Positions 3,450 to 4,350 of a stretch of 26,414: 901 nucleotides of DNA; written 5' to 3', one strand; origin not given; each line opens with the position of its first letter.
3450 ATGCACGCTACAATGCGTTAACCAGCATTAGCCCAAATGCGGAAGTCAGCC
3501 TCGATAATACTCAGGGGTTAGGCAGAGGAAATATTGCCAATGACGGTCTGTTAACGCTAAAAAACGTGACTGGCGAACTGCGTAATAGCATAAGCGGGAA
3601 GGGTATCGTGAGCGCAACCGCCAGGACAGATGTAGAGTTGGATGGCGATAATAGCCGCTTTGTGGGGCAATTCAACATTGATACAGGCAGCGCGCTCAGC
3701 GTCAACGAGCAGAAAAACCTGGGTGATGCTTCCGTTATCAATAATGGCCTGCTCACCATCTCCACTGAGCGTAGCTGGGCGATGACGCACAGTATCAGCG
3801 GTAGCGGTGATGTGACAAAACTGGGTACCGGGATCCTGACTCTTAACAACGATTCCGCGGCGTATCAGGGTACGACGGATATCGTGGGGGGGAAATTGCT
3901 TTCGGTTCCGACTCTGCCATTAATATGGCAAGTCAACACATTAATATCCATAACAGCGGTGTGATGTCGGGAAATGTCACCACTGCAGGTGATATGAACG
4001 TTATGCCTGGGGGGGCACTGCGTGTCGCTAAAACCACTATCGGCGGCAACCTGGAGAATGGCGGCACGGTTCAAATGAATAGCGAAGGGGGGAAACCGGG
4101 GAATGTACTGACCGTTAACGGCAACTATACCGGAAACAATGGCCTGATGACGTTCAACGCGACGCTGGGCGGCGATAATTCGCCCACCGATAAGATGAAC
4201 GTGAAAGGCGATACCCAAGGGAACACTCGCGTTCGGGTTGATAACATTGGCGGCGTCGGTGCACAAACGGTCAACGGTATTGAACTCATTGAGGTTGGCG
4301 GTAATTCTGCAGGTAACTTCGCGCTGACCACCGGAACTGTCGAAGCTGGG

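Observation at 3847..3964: A G7 homopolymer splits the autotransporter into passenger and beta-barrel ORFs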

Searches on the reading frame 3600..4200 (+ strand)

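Call 58: search_protein_families(proteins=[L002:2457-7874:+], library=ncbifam)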
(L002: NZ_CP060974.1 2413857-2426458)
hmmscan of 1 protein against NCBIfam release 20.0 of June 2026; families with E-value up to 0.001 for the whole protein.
L002:2457-7874:+ (1806 aa): 8 families
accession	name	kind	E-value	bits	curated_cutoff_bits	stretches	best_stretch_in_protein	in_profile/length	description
NF011422.0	PRK14849.1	exception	0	4178.5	2335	1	1-1806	1-1806/1806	ECSE_1600 family autotransporter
NF011841.0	PRK15313.1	equivalog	8.7e-140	467.3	1297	2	1480-1806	634-955/955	intestinal colonization autotransporter adhesin MisL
TIGR01414.1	autotrans_barl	domain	1.3e-121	406.6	16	1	1346-1806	2-432/432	autotransporter outer membrane beta-barrel domain-containing protein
NF033176.1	auto_AIDA-I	exception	6.1e-106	355.2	1200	1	1298-1805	801-1286/1287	autotransporter adhesin AIDA-I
NF011847.1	PRK15319.1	equivalog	1.7e-65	221.2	2249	3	1458-1806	1713-2050/2050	fibronectin-binding autotransporter adhesin ShdA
NF007285.1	PRK09752.1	equivalog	6.7e-58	196.3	1459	1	1309-1806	769-1250/1250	AIDA-I family autotransporter adhesin YfaL/EhaC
TIGR04393.1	rpt_T5SS_PEPC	repeat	1.6e-52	175.3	23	9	580-624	3-48/49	T5SS/PEP-CTERM-associated repeat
TIGR02601.1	autotrns_rpt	repeat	2.8e-06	27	19.85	2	1253-1283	2-31/32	beta strand repeat protein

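Call 60: profile_search(protein=L002:5457-7874:+)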
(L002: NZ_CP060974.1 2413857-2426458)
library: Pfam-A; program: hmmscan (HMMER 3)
A. the first sequence (806 residues): domains with independent E <= 10: 7; with E <= 0.001: 4
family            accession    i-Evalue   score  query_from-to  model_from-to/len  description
Autotransporter   PF03797.25    2.3e-42   145.9     525-784         1-254/255  Autotransporter beta-domain
AC_1              PF18883.6     2.8e-26    92.1     332-438         5-114/114  Autochaperone Domain Type 1
Pertactin         PF03212.20    1.3e-10    41.7     335-452         7-120/121  Pertactin
PATR              PF12951.13    4.2e-05    23.9     253-281         1-28/30  Passenger-associated-transport-repeat
Rad9_Rad53_bind   PF08605.16       0.23    12.1      85-138        33-90/129  Fungal Rad9-like Rad53-binding
PATR              PF12951.13       0.93    10.0      34-53         11-29/30  Passenger-associated-transport-repeat
Hyphal_reg_CWP    PF11765.13        1.5     8.1     111-196       112-197/328  Hyphally regulated cell wall protein N-terminal

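Call 82: find_related_loci(query=L002:5754-6836:+, collection=genome_contigs, flank=3000)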
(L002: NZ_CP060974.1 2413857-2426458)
Query L002:5754-6836:+ (361 aa) in genome_contigs; peptide patterns used: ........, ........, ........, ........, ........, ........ (x = any residue, [..] = any of these).
28 stretches matched a pattern; 2 encode a relative of the query (tblastn E <= 1e-3); 2 distinct loci.
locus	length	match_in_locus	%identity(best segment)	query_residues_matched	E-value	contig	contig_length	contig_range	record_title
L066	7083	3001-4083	100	1-361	0e+0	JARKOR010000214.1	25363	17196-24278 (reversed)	MAG: Candidatus Nanosynbacter sp. isolate D148_maxbin.008 k141_142256, whole genome shotgun sequence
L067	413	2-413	100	126-262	2e-70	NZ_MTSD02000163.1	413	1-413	Oceanospirillum linum strain ATCC 11336 NODE_167_length_413_cov_0.769231, whole genome shotgun sequence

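Call 83: find_homologous_proteins(query=L002:5907-6806:+, max_evalue=1e-20)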
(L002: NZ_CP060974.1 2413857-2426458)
Query L002:5907-6806:+ (300 aa): 126 proteins with E <= 1e-20 among 1933 candidates; the best 120 are listed.
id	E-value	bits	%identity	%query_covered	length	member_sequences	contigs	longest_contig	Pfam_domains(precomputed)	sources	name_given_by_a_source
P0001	1.4e-160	551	99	89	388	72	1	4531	PF03212.21,PF18883.7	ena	-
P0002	6.0e-157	540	99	88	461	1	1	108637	PF03212.21,PF03797.26,PF18883.7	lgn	-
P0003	3.2e-156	537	97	89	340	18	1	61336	PF12951.14,PF03212.21,PF18883.7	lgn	-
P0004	7.3e-144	497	91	89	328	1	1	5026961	PF03212.21,PF18883.7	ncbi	ncbi:autotransporter outer membrane beta-barrel domain-containing protein [Escherichia coli]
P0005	1.8e-141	489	98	81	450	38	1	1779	PF12951.14,PF18883.7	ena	-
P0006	9.0e-127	441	84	89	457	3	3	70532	PF03212.21,PF03797.26,PF18883.7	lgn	-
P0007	6.8e-120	418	95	70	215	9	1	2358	PF18883.7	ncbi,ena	-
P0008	6.2e-116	405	99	67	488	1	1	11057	PF13018.12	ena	-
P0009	7.6e-114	398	61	86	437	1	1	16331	PF03212.21,PF03797.26,PF18883.7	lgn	-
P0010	1.2e-113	397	97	66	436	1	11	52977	PF03212.21,PF03797.26,PF18883.7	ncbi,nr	ncbi:autotransporter outer membrane beta-barrel domain-containing protein, partial [Escherichia coli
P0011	2.9e-111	390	97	66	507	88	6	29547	-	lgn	-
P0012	5.4e-108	379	98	63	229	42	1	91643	PF12951.14,PF03212.21,PF18883.7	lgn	-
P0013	7.0e-105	369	93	66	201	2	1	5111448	PF12951.14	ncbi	-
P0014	8.1e-104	365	86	69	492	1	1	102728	PF18883.7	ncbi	-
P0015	4.6e-97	343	100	57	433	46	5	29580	PF12951.14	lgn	-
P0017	7.0e-94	333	99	55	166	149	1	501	PF12951.14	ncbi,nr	ncbi:TPA: hypothetical protein PN981_004832, partial [Escherichia coli]|nr:hypothetical protein [Esc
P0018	4.1e-93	330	100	53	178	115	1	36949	PF03212.21,PF18883.7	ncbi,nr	ncbi:TPA: autotransporter outer membrane beta-barrel domain-containing protein, partial [Escherichia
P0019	4.9e-92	327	100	53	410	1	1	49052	PF03212.21,PF03797.26,PF18883.7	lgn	-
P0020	7.9e-92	326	100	53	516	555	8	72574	PF03212.21,PF03797.26,PF18883.7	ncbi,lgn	-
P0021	2.1e-91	324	99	53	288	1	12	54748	PF03212.21,PF03797.26,PF18883.7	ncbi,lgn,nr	ncbi:autotransporter outer membrane beta-barrel domain-containing protein [Escherichia coli]|nr:auto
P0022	2.8e-91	324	99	53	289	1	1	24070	PF03212.21,PF18883.7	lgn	-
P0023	2.8e-91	324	98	53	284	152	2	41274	PF03212.21,PF18883.7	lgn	-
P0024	3.2e-91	324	99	53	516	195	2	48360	PF03212.21,PF03797.26,PF18883.7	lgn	-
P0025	3.4e-91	324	99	53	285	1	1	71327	PF03212.21,PF18883.7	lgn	-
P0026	3.7e-91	324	99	53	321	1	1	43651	PF03212.21,PF07804.19,PF18883.7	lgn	-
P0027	4.4e-91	323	99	53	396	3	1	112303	PF03212.21,PF03797.26,PF18883.7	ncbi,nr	ncbi:autotransporter outer membrane beta-barrel domain-containing protein [Escherichia coli]|nr:auto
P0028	5.6e-91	323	99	53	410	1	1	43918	PF03212.21,PF07804.19,PF18883.7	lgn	-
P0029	1.3e-90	322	99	53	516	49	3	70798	PF03212.21,PF03797.26,PF18883.7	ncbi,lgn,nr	ncbi:lipoprotein/autotransporter domain-containing protein [Escherichia coli]|nr:lipoprotein/autotra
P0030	1.3e-90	322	99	53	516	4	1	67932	PF03212.21,PF03797.26,PF18883.7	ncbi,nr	ncbi:autotransporter outer membrane beta-barrel domain-containing protein [Escherichia coli]|nr:auto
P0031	1.1e-87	312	98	53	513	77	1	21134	PF03212.21,PF03797.26,PF18883.7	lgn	-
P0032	3.9e-83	297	87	53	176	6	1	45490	PF03212.21,PF18883.7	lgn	-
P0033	3.9e-83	297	100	49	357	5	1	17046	PF03212.21,PF03797.26,PF18883.7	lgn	-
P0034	1.5e-82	295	100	49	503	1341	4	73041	PF03212.21,PF03797.26,PF18883.7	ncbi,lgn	-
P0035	1.6e-82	295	56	92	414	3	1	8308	PF12951.14,PF18883.7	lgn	-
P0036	1.9e-82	295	56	92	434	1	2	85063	PF12951.14,PF18883.7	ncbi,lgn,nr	ncbi:autotransporter outer membrane beta-barrel domain-containing protein [Escherichia albertii]|nr:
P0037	8.3e-82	293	99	49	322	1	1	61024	PF03212.21,PF07804.19,PF18883.7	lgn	-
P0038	6.0e-79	284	99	48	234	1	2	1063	PF03212.21,PF03797.26,PF18883.7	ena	-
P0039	1.5e-76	276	93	50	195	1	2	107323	PF03212.21,PF18883.7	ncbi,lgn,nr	ncbi:autotransporter outer membrane beta-barrel domain-containing protein [Escherichia coli]|nr:auto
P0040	3.1e-76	275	98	47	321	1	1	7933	PF12951.14,PF03797.26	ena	-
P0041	4.4e-75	271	99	46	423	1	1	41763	PF07804.19,PF18883.7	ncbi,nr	ncbi:TPA: HipA domain-containing protein [Escherichia coli]|nr:HipA domain-containing protein [Esche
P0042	2.4e-74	269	99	45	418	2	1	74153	PF03212.21,PF07804.19,PF03797.26,PF18883.7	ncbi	ncbi:autotransporter outer membrane beta-barrel domain-containing protein [Escherichia coli]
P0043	3.0e-74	268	99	45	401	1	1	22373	PF03212.21,PF03797.26,PF18883.7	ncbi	ncbi:autotransporter outer membrane beta-barrel domain-containing protein, partial [Escherichia coli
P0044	3.6e-73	265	99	45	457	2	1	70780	PF03212.21,PF07804.19,PF03797.26,PF18883.7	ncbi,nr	ncbi:autotransporter outer membrane beta-barrel domain-containing protein [Escherichia coli]|nr:auto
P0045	4.5e-73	264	82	56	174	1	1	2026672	PF03212.21,PF18883.7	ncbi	-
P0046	4.2e-72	261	95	45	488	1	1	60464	PF18883.7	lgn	-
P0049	3.8e-71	258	98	44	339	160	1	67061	PF12951.14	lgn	-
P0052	1.6e-69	253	98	43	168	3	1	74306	PF03212.21,PF18883.7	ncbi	ncbi:hypothetical protein OkiPb00122_33200 [Escherichia coli]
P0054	2.7e-68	249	86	50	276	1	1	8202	PF03797.26,PF18883.7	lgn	-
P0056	9.8e-68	247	56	76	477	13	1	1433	PF12951.14,PF18883.7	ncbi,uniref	ncbi:autotransporter-associated beta strand repeat-containing protein, partial [Pseudocitrobacter sp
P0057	9.5e-65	237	98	40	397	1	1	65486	PF07804.19,PF18883.7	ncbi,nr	ncbi:HipA domain-containing protein [Escherichia coli]|nr:HipA domain-containing protein [Escherichi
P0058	1.0e-60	224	100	37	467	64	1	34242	PF03212.21,PF03797.26,PF18883.7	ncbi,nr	ncbi:TPA: autotransporter outer membrane beta-barrel domain-containing protein, partial [Escherichia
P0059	1.6e-60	223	100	37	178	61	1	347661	PF03212.21,PF18883.7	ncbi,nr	ncbi:TPA: autotransporter outer membrane beta-barrel domain-containing protein [Escherichia coli]|nr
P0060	1.9e-60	223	100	37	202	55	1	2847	PF03212.21,PF18883.7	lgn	-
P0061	2.1e-60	223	100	37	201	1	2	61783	PF03212.21,PF18883.7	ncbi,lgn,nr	ncbi:autotransporter outer membrane beta-barrel domain-containing protein [Escherichia coli]|nr:auto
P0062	2.4e-60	223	100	37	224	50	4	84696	PF03212.21,PF18883.7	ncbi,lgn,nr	ncbi:outer membrane autotransporter barrel domain protein [Escherichia coli 2-460-02_S3_C1]|nr:perta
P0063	3.7e-60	222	100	37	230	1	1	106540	PF03212.21,PF03797.26,PF18883.7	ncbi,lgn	-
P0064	4.2e-60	222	100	37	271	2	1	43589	PF03212.21,PF07804.19,PF18883.7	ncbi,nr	ncbi:autotransporter outer membrane beta-barrel domain-containing protein [Escherichia coli]|nr:auto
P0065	4.4e-60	222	100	37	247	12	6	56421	PF03212.21,PF18883.7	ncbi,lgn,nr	ncbi:autotransporter outer membrane beta-barrel domain-containing protein [Escherichia coli]|nr:auto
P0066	4.7e-60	222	99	37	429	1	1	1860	PF20256.4,PF18883.7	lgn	-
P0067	6.2e-60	221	100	37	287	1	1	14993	PF03212.21,PF03797.26,PF18883.7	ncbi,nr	ncbi:outer membrane autotransporter barrel domain-containing protein [Escherichia coli]|nr:outer mem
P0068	6.7e-60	221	100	37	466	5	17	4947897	PF03212.21,PF03797.26,PF18883.7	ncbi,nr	ncbi:autotransporter outer membrane beta-barrel domain-containing protein [Escherichia coli]|nr:auto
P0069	6.7e-60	221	100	37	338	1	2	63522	PF03212.21,PF07804.19,PF18883.7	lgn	-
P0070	7.5e-60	221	100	37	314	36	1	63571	PF03212.21,PF03797.26,PF18883.7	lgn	-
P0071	7.6e-60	221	100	37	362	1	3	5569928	PF03212.21,PF07804.19,PF18883.7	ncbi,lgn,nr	ncbi:autotransporter outer membrane beta-barrel domain-containing protein [Escherichia coli O157:H7]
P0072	1.2e-59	220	100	37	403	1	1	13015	PF03212.21,PF03797.26,PF18883.7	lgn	-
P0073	1.3e-59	220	100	37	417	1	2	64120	PF03212.21,PF07804.19,PF03797.26,PF18883.7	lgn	-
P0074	1.3e-59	220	100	37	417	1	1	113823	PF03212.21,PF03797.26,PF18883.7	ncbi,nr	ncbi:TPA: autotransporter outer membrane beta-barrel domain-containing protein [Escherichia coli]|nr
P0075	1.3e-59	220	100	37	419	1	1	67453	PF03212.21,PF07804.19,PF03797.26,PF18883.7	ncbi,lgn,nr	ncbi:autotransporter outer membrane beta-barrel domain-containing protein [Escherichia coli]|nr:auto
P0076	1.5e-59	220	100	37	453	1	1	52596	PF03212.21,PF03797.26,PF18883.7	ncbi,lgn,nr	ncbi:autotransporter outer membrane beta-barrel domain-containing protein [Escherichia coli]|nr:auto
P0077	1.6e-59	220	100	37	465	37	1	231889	PF03212.21,PF03797.26,PF18883.7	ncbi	ncbi:autotransporter outer membrane beta-barrel domain-containing protein [Escherichia coli]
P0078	1.6e-59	220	100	37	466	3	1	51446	PF03212.21,PF03797.26,PF18883.7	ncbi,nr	ncbi:autotransporter outer membrane beta-barrel domain-containing protein [Escherichia coli]|nr:auto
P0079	1.6e-59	220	100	37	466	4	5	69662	PF03212.21,PF03797.26,PF18883.7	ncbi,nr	ncbi:TPA: autotransporter outer membrane beta-barrel domain-containing protein [Escherichia coli]|nr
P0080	7.6e-59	218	99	37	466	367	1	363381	PF03212.21,PF03797.26,PF18883.7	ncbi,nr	ncbi:TPA: autotransporter outer membrane beta-barrel domain-containing protein [Escherichia coli]|nr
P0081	1.1e-58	217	99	37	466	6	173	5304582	PF03212.21,PF03797.26,PF18883.7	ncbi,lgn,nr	ncbi:autotransporter outer membrane beta-barrel domain-containing protein [Escherichia coli]|nr:auto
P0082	5.1e-56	208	93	37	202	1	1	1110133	PF03212.21,PF18883.7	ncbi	-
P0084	6.6e-52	195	64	52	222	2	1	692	PF03212.21,PF18883.7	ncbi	ncbi:hypothetical protein GM30_16945, partial [Trabulsiella odontotermitis]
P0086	8.5e-50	188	93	36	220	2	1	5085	PF03797.26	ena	-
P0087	2.5e-49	186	96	34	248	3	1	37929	PF03797.26,PF18883.7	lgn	-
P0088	5.3e-49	185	98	32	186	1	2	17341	PF03797.26,PF18883.7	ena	-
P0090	5.5e-46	175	98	30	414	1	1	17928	PF12951.14,PF00370.28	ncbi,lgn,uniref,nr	ncbi:autoinducer-2 kinase [Escherichia coli]|uniref:autoinducer-2 kinase n=1 Tax=Escherichia coli Ta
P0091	2.4e-45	173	100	29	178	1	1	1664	PF03212.21,PF18883.7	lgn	-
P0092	2.6e-45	173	100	29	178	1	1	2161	PF03212.21,PF18883.7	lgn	-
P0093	2.6e-45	173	100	29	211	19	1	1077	PF03212.21,PF03797.26,PF18883.7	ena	-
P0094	2.7e-45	173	100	29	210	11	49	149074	PF03212.21,PF18883.7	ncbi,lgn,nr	ncbi:pertactin family protein [Escherichia coli DEC8C]|nr:pertactin family protein [Escherichia coli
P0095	3.7e-45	173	100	29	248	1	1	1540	PF03212.21,PF03797.26,PF18883.7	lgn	-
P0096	5.5e-45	172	100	29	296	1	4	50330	PF03212.21,PF03797.26,PF18883.7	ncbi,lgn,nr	ncbi:autotransporter outer membrane beta-barrel domain-containing protein [Escherichia coli]|nr:auto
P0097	5.7e-45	172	100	29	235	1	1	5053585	PF03212.21,PF18883.7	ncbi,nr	ncbi:autotransporter outer membrane beta-barrel domain-containing protein [Escherichia coli O121]|nr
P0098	5.7e-45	172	100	29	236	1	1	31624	PF03212.21,PF03797.26,PF18883.7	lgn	-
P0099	1.8e-44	170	100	29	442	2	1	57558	PF03212.21,PF03797.26,PF18883.7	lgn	-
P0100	1.8e-44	170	100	29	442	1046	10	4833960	PF03212.21,PF03797.26,PF18883.7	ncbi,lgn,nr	ncbi:autotransporter outer membrane beta-barrel domain-containing protein [Escherichia coli]|nr:oute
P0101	1.1e-42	165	74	37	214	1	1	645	PF03212.21,PF18883.7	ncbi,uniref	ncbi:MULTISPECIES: autotransporter outer membrane beta-barrel domain-containing protein, partial [un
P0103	1.6e-40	158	100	27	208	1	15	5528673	PF07804.19,PF18883.7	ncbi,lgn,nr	ncbi:autotransporter outer membrane beta-barrel domain-containing protein [Escherichia coli]|nr:auto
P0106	1.1e-29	122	98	22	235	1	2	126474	PF03797.26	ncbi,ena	-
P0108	5.7e-28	116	72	29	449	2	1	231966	PF03212.21,PF03797.26,PF18883.7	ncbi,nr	ncbi:hypothetical protein GM30_05180 [Trabulsiella odontotermitis]|nr:hypothetical protein GM30_0518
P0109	1.0e-27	115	41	66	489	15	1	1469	PF12951.14,PF18883.7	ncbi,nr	ncbi:AIDA autotransporter-like protein ShdA, partial [Salmonella enterica subsp. enterica serovar Se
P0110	1.3e-27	115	84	25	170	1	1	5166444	PF18883.7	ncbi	ncbi:autotransporter outer membrane beta-barrel domain-containing protein [Escherichia coli]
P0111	1.3e-27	115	41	66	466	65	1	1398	PF12951.14,PF03212.21,PF18883.7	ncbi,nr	ncbi:autotransporter outer membrane beta-barrel domain-containing protein, partial [Salmonella enter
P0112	1.3e-27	115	98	20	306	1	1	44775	PF03212.21,PF07804.19,PF18883.7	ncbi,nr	ncbi:autotransporter outer membrane beta-barrel domain-containing protein [Escherichia coli]|nr:auto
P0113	1.9e-27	115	98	20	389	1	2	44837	PF07804.19,PF18883.7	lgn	-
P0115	3.8e-27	114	41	66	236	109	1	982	PF12951.14,PF03212.21,PF18883.7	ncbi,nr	ncbi:autotransporter outer membrane beta-barrel domain-containing protein, partial [Salmonella enter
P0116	4.0e-27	114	41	65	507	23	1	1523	PF12951.14,PF03212.21,PF18883.7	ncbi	ncbi:TPA: autotransporter outer membrane beta-barrel domain-containing protein, partial [Salmonella 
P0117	5.0e-27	113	71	29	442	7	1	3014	PF03212.21,PF03797.26,PF18883.7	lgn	-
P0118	1.1e-26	112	41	66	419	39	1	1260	PF12951.14,PF03212.21,PF18883.7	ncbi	ncbi:TPA: autotransporter outer membrane beta-barrel domain-containing protein, partial [Salmonella 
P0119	1.1e-26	112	41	66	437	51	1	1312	PF12951.14,PF03212.21,PF18883.7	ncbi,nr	ncbi:autotransporter outer membrane beta-barrel domain-containing protein, partial [Salmonella enter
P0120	2.0e-26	111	70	29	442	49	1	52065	PF03212.21,PF03797.26,PF18883.7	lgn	-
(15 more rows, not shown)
